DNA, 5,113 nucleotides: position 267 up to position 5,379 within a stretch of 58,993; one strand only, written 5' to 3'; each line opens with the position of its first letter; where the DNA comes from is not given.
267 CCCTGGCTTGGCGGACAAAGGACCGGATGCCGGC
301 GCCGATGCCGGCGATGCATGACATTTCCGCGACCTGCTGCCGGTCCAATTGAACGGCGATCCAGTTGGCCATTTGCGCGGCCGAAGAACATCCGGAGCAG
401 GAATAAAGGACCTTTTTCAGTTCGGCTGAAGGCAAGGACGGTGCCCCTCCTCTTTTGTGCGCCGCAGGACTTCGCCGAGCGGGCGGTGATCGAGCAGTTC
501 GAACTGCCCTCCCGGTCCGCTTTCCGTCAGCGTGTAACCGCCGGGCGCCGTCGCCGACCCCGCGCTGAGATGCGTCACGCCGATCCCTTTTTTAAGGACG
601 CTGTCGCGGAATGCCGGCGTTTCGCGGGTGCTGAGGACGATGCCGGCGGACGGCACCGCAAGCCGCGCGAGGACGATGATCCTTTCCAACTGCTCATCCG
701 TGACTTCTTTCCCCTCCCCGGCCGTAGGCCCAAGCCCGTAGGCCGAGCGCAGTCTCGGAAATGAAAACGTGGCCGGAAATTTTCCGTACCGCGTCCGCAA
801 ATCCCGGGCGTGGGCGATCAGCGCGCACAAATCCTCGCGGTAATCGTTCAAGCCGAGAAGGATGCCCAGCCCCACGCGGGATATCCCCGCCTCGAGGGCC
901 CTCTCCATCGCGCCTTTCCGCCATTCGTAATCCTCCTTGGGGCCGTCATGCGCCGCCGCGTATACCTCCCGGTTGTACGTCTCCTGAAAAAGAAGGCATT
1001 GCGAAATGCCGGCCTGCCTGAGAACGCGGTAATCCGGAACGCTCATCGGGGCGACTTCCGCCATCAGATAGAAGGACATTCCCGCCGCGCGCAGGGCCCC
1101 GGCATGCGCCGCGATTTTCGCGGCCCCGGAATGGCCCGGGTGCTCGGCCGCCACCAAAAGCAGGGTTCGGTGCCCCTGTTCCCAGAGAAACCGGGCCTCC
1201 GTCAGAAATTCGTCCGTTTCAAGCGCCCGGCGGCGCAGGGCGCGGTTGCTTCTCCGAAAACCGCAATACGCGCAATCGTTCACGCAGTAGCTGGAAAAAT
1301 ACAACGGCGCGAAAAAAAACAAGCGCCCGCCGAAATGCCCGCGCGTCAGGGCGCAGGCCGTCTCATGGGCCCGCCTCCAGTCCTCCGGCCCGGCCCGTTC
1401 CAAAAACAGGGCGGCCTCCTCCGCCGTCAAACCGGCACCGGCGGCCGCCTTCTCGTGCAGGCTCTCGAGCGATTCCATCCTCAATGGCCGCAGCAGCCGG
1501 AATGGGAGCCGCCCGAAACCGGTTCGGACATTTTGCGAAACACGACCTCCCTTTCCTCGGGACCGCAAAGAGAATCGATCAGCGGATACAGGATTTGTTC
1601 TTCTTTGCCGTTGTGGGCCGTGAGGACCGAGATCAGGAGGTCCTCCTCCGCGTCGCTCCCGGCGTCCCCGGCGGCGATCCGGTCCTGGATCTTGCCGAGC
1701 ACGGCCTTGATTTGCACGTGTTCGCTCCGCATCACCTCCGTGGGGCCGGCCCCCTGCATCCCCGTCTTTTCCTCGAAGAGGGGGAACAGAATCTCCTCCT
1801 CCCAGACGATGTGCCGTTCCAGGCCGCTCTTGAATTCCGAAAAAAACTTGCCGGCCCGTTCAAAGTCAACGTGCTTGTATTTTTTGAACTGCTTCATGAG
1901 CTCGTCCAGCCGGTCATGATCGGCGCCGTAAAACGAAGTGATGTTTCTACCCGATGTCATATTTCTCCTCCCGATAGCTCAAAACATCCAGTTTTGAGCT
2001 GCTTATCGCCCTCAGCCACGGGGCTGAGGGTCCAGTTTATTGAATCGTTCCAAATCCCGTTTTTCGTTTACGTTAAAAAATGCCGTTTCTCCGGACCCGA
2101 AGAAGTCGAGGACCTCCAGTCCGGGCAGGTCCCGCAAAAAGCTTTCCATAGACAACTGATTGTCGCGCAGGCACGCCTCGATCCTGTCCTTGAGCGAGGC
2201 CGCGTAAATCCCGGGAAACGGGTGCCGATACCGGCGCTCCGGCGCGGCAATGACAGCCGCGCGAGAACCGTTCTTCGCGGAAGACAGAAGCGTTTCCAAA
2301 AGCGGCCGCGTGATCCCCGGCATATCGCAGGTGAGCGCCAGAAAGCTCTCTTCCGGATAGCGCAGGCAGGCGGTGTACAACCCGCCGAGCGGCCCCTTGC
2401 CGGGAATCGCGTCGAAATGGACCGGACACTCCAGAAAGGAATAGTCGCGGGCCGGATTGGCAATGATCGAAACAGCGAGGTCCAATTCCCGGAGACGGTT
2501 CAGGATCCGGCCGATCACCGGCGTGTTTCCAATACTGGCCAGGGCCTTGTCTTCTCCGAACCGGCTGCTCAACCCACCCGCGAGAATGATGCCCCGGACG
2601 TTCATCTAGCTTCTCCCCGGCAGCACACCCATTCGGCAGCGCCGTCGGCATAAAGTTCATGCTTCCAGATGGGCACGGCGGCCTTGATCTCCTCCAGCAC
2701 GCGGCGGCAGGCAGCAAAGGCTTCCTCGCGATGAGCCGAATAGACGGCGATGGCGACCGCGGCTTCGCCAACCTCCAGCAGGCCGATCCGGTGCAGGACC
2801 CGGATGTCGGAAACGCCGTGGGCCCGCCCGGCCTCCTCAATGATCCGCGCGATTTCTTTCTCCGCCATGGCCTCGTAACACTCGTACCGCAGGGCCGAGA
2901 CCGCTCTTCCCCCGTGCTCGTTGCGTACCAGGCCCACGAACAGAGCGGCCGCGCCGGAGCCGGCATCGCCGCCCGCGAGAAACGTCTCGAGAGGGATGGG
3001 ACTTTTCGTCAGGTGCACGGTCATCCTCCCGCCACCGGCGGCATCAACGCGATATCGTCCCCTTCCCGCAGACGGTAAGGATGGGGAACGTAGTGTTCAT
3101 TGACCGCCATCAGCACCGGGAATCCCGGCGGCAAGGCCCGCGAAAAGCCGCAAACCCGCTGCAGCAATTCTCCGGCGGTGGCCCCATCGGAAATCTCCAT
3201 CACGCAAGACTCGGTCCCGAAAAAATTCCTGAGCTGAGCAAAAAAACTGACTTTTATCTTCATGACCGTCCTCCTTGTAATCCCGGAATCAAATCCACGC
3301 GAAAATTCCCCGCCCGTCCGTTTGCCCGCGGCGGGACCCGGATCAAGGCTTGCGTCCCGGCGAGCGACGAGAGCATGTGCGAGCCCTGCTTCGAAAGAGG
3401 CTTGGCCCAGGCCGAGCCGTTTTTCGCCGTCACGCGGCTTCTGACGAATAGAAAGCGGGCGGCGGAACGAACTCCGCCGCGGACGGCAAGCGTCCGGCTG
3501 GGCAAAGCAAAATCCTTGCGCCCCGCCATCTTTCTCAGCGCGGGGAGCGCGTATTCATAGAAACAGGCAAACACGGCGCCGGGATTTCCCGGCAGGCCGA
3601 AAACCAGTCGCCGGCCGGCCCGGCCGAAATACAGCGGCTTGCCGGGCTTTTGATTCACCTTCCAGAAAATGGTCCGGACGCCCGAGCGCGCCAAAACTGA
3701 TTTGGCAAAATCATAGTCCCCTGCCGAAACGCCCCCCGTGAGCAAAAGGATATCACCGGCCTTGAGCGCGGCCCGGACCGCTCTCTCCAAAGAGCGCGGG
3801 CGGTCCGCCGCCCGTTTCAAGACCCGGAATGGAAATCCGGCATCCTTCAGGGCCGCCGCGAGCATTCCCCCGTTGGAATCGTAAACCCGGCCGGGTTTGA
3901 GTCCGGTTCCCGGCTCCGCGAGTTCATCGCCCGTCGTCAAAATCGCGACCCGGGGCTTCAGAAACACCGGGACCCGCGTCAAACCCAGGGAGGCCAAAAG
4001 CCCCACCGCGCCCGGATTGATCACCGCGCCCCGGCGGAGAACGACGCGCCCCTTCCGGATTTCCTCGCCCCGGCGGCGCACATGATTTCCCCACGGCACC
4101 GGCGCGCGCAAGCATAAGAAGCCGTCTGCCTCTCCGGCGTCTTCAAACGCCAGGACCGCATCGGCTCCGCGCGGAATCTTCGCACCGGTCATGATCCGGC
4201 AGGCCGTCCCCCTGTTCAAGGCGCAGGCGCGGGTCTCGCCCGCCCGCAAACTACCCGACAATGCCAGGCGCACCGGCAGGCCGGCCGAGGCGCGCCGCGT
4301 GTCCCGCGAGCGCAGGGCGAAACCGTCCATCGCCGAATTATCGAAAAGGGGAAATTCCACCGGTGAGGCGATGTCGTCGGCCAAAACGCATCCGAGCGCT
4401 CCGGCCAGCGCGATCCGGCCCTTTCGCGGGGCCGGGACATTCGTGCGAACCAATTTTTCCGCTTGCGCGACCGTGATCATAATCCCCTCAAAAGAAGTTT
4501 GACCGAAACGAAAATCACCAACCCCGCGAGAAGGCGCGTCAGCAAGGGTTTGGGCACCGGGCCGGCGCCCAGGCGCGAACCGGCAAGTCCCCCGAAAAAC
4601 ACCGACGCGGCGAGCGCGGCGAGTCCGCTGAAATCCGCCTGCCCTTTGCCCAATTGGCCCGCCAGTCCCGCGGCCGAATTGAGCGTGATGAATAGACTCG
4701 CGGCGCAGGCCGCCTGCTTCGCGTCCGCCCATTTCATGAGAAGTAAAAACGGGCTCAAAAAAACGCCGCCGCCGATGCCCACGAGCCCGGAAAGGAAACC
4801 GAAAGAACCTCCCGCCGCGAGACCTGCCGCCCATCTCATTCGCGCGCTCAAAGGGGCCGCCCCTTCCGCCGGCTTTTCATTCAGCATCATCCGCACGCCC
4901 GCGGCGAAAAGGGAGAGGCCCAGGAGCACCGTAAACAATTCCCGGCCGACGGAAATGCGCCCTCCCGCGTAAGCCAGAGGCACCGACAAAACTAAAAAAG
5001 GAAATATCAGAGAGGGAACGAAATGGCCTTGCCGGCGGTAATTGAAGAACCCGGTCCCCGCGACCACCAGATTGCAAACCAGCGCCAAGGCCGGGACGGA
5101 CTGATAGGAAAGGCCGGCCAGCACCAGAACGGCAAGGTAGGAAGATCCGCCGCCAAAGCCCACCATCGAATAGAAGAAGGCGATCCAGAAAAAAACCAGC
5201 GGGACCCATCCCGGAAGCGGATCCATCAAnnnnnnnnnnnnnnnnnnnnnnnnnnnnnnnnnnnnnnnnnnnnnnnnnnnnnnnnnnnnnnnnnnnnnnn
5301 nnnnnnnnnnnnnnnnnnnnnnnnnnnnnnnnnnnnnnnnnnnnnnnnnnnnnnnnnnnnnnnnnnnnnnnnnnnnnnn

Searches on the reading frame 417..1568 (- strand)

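Call 24: search_protein_families(library=pfam, proteins=[window:417-1568:-], max_evalue=0.0001)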
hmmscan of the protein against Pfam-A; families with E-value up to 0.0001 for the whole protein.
window:417-1568:- (383 aa): 2 families
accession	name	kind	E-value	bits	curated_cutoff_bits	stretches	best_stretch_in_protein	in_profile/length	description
PF04055.27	Radical_SAM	-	2.2e-14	54.4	29.5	1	90-251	2-163/166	Radical SAM superfamily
PF06968.18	BATS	-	5.7e-11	42.9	22.2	1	269-375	1-86/88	Biotin and Thiamin Synthesis associated domain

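Call 84: search_protein_families(library=ncbifam, proteins=[window:417-1568:-], max_evalue=0.001)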
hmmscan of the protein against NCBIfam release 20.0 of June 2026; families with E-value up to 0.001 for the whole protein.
window:417-1568:- (383 aa): 13 families
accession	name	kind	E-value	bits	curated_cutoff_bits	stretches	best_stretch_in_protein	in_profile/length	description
TIGR02351.2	thiH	equivalog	4.3e-82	276.1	380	1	50-380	38-360/364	2-iminoacetate synthase ThiH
TIGR03955.1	rSAM_HydG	equivalog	2e-74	250.8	312.15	1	32-379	32-382/470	[FeFe] hydrogenase H-cluster radical SAM maturase HydG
TIGR03910.1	pyrrolys_PylB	equivalog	2.8e-24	85.7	348.2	1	32-254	3-225/347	methylornithine synthase PylB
TIGR04158.1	rSAM_MIA_synth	equivalog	5e-22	78.2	400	1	67-328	46-311/368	3-methyl-2-indolic acid synthase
TIGR03956.1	rSAM_HydE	equivalog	1.4e-19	70.5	254.6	1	43-240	7-201/340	[FeFe] hydrogenase H-cluster radical SAM maturase HydE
TIGR03550.1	F420_cofG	equivalog_domain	3.3e-08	33.1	213.35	1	92-266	11-199/322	7,8-didemethyl-8-hydroxy-5-deazariboflavin synthase CofG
NF004884.0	PRK06245.1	equivalog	5.6e-07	28.7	209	1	92-267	22-207/340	7,8-didemethyl-8-hydroxy-5-deazariboflavin synthase subunit CofG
TIGR00433.2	bioB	equivalog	3e-06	26.7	225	1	92-314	48-260/307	biotin synthase BioB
NF005609.0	PRK07360.1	equivalog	7.1e-05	21.7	426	1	31-126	5-102/374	7,8-didemethyl-8-hydroxy-5-deazariboflavin synthase subunit CofH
TIGR00423.1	TIGR00423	subfamily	7.4e-05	22.1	260.25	1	90-145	10-65/310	CofH family radical SAM protein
TIGR03700.1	mena_SCO4494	equivalog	0.00014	20.9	434.55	1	39-146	3-109/351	aminofutalosine synthase MqnE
NF006308.0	PRK08508.1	equivalog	0.00016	21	377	1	92-257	14-178/279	biotin synthase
NF006687.0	PRK09234.1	equivalog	0.0007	17.8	1018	0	35-149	480-595/849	bifunctional FO biosynthesis protein CofGH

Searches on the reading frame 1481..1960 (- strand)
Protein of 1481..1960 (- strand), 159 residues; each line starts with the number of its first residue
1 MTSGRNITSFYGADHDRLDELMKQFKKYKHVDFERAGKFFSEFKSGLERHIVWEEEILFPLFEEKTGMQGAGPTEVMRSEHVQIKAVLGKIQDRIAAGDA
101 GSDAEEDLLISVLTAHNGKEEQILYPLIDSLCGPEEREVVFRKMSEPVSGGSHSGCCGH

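Call 74: search_protein_families(library=pfam, proteins=[window:1481-1960:-], max_evalue=0.001)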
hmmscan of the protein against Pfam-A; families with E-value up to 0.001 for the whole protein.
window:1481-1960:- (159 aa): 1 family
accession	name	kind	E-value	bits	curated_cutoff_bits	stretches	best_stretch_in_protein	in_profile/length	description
PF01814.28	Hemerythrin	-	9.2e-19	68.6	25.3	1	10-128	5-127/127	Hemerythrin HHE cation binding domain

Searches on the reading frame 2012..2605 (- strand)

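Call 74: search_protein_families(library=pfam, proteins=[window:2012-2605:-], max_evalue=0.001)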
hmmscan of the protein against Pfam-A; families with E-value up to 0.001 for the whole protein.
window:2012-2605:- (197 aa): 1 family
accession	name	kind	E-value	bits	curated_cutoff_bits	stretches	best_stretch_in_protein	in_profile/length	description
PF12804.13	NTP_transf_3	-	2.4e-33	116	27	1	5-158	1-155/160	MobA-like NTP transferase domain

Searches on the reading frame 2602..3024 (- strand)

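Call 74: search_protein_families(library=pfam, proteins=[window:2602-3024:-], max_evalue=0.001)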
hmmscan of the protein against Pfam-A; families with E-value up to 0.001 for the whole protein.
window:2602-3024:- (140 aa): 1 family
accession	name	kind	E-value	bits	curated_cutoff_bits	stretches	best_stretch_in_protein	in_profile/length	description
PF02391.22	MoaE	-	2.1e-34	118.5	23.4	1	7-115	3-113/114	MoaE protein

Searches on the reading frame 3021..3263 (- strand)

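Call 74: search_protein_families(library=pfam, proteins=[window:3021-3263:-], max_evalue=0.001)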
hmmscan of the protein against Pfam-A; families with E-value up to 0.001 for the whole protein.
window:3021-3263:- (80 aa): 1 family
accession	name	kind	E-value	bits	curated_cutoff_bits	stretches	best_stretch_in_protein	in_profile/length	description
PF02597.26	ThiS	-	2.1e-12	47.8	22.5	1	5-80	1-76/76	ThiS family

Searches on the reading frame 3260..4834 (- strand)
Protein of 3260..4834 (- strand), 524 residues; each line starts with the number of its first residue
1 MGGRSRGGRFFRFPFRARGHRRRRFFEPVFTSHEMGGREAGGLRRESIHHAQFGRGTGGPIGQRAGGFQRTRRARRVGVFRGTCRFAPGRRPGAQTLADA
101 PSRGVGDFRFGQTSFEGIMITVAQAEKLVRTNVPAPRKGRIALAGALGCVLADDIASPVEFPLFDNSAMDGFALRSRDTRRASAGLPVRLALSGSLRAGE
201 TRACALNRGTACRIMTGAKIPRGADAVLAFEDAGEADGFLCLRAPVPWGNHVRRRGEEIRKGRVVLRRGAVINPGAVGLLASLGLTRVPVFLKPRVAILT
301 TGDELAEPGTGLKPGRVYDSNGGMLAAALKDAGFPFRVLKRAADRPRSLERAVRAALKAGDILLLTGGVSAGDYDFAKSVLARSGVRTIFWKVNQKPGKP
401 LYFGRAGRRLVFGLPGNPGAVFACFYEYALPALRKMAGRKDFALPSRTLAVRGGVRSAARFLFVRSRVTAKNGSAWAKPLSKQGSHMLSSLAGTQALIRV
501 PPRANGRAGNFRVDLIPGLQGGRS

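Call 24: search_protein_families(library=pfam, proteins=[window:3260-4834:-], max_evalue=0.0001)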
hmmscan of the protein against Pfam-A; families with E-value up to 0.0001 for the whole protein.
window:3260-4834:- (524 aa): 3 families
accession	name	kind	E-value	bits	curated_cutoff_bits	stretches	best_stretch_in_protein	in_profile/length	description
PF03453.22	MoeA_N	-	9.2e-43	146.1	30.8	1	120-284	1-160/160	MoeA N-terminal region (domain I and II)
PF00994.29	MoCF_biosynth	-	3.7e-31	108.2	26.6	1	297-435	1-144/144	Probable molybdopterin binding domain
PF03454.20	MoeA_C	-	4.1e-10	40.2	22.1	1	460-508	14-62/72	MoeA C-terminal region (domain IV)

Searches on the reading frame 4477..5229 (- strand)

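Call 24: search_protein_families(library=pfam, proteins=[window:4477-5229:-], max_evalue=0.0001)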
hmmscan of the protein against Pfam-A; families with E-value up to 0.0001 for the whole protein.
window:4477-5229:- (250 aa): 1 family
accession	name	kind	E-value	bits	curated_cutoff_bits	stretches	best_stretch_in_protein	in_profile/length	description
PF01925.25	TauE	-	3.7e-31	109.1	32.6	1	11-245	3-237/237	Sulfite exporter TauE/SafE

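Call 28: search_protein_families(library=ncbifam, proteins=[window:4477-5229:-], max_evalue=0.01)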
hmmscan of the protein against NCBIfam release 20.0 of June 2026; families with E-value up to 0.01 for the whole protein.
window:4477-5229:- (250 aa): 0 families
